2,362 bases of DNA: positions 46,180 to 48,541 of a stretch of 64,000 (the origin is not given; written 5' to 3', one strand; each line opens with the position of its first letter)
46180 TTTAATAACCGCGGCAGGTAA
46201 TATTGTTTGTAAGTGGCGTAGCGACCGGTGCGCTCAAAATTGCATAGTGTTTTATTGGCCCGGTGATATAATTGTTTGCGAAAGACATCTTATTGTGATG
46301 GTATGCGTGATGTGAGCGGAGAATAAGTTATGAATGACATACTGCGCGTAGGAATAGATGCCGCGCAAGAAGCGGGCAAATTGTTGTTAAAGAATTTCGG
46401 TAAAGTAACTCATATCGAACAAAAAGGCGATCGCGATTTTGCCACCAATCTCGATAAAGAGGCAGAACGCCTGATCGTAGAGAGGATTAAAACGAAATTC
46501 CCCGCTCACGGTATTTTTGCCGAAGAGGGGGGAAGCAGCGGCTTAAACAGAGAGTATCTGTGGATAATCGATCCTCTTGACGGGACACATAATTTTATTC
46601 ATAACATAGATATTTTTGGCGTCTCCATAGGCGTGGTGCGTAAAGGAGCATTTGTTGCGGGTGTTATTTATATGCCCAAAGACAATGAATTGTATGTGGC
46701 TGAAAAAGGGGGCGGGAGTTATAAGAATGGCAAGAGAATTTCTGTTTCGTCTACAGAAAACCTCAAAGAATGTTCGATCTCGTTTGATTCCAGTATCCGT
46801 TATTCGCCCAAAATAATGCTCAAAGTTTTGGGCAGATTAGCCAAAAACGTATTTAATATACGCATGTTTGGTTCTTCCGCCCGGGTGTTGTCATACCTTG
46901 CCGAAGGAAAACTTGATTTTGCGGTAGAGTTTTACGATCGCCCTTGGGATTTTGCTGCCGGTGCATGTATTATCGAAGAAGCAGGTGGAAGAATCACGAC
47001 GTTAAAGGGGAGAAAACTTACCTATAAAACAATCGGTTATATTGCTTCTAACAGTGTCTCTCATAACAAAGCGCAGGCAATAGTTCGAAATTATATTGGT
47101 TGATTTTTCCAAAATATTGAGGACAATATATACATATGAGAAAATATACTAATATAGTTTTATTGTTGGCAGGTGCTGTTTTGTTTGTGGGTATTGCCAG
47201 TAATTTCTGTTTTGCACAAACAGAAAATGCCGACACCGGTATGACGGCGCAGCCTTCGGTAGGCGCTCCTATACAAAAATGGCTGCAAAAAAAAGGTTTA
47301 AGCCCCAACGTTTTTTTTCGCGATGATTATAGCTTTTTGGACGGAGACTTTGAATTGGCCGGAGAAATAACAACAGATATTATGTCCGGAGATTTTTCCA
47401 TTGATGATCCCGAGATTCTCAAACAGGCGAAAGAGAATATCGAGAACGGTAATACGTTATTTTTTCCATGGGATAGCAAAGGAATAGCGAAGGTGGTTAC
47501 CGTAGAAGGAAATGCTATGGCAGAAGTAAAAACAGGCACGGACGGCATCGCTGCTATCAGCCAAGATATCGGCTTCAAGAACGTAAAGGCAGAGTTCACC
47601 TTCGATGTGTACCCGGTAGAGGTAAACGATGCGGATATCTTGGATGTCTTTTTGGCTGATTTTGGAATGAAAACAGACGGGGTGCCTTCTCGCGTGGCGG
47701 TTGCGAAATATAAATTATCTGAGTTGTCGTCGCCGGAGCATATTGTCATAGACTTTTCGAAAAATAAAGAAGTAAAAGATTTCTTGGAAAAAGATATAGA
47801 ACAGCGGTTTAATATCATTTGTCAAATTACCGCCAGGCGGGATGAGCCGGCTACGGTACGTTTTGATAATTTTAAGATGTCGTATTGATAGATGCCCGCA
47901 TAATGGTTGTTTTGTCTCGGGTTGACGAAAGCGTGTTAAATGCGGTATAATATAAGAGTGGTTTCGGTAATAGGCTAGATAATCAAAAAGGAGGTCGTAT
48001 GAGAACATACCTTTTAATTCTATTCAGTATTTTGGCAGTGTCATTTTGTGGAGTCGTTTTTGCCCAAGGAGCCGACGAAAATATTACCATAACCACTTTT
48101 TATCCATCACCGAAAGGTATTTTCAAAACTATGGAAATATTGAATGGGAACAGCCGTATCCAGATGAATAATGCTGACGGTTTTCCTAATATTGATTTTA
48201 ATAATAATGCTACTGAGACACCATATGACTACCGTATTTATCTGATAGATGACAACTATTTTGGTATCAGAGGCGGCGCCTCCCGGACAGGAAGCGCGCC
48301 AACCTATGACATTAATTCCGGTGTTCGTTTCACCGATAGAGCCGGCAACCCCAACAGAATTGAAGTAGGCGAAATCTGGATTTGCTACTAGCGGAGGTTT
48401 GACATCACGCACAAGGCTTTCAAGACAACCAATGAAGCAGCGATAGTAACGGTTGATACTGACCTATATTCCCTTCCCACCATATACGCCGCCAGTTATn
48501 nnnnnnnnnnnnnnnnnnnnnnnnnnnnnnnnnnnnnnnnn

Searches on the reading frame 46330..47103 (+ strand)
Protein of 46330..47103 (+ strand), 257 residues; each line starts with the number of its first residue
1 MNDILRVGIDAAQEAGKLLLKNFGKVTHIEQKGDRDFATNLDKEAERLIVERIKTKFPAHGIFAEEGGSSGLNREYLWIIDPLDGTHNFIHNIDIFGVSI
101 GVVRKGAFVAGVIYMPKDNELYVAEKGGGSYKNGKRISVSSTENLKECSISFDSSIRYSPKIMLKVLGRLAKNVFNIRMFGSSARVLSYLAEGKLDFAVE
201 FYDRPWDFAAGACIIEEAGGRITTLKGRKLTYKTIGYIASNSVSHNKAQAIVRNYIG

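Call 20: search_protein_families(library=ncbifam, proteins=[window:46330-47103:+], max_evalue=0.1)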
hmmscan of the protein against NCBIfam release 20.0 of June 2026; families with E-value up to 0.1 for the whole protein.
window:46330-47103:+ (257 aa): 7 families
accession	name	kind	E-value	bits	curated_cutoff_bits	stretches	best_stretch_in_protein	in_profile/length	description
TIGR02067.1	his_9_HisN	equivalog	6e-52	176.6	275.15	1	9-251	6-250/252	histidinol-phosphatase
NF008027.1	PRK10757.1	equivalog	1.1e-47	162.2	332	1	1-241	1-246/267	inositol-1-monophosphatase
NF009321.0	PRK12676.1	equivalog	3.1e-44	151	264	1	25-234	31-238/264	bifunctional fructose-bisphosphatase/inositol-phosphate phosphatase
TIGR01331.1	bisphos_cysQ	equivalog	3.9e-36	124.9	228.8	1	9-234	6-236/250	3'(2'),5'-bisphosphate nucleotidase CysQ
NF010678.0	PRK14076.1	equivalog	7.6e-24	84.5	493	1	41-247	45-278/570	bifunctional NADP phosphatase/NAD kinase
NF008182.0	PRK10931.1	equivalog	5.7e-20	71.4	379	1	11-233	8-231/246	3'(2'),5'-bisphosphate nucleotidase CysQ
TIGR01330.1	bisphos_HAL2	equivalog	4e-11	42.3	267.05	2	67-117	126-175/359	3'(2'),5'-bisphosphate nucleotidase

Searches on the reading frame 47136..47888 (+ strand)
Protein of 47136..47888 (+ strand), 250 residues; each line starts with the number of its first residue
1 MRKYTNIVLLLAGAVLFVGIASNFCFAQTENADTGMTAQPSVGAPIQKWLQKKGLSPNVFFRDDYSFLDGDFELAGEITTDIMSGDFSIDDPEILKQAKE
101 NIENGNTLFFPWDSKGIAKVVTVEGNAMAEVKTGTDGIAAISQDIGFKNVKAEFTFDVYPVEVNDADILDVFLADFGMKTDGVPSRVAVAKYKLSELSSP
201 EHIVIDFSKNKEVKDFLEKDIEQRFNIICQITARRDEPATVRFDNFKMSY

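Call 20: search_protein_families(library=ncbifam, proteins=[window:47136-47888:+], max_evalue=0.1)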
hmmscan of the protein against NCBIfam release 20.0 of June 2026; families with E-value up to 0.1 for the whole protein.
window:47136-47888:+ (250 aa): 4 families
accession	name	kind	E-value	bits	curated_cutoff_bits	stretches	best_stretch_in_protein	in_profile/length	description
NF009396.0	PRK12756.1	subfamily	0.032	13.1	463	1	185-241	243-298/349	Trp-sensitive 3-deoxy-7-phosphoheptulonate synthase AroH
NF001382.0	PRK00279.1-4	equivalog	0.077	12.6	334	0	151-184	79-112/212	adenylate kinase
NF011105.0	PRK14532.1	equivalog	0.093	12.2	162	0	138-189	65-115/189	adenylate kinase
NF001381.0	PRK00279.1-3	equivalog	0.096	12.4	187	0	141-183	68-110/188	adenylate kinase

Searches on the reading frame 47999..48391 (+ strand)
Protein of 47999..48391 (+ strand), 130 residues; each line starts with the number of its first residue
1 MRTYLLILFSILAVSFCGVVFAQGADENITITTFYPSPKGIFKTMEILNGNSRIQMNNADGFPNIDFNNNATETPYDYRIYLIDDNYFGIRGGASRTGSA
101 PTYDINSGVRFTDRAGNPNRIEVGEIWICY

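Call 20: search_protein_families(library=ncbifam, proteins=[window:47999-48391:+], max_evalue=0.1)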
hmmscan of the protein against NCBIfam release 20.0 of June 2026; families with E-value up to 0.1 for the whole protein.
window:47999-48391:+ (130 aa): 0 families

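Call 38: search_protein_families(library=padloc, proteins=[window:47999-48391:+], max_evalue=0.01)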
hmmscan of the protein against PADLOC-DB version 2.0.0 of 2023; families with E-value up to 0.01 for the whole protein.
window:47999-48391:+ (130 aa): 0 families

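Call 81: search_protein_families(library=pfam, proteins=[window:47999-48391:+], max_evalue=0.01)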
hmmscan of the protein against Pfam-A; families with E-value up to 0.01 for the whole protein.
window:47999-48391:+ (130 aa): 0 families
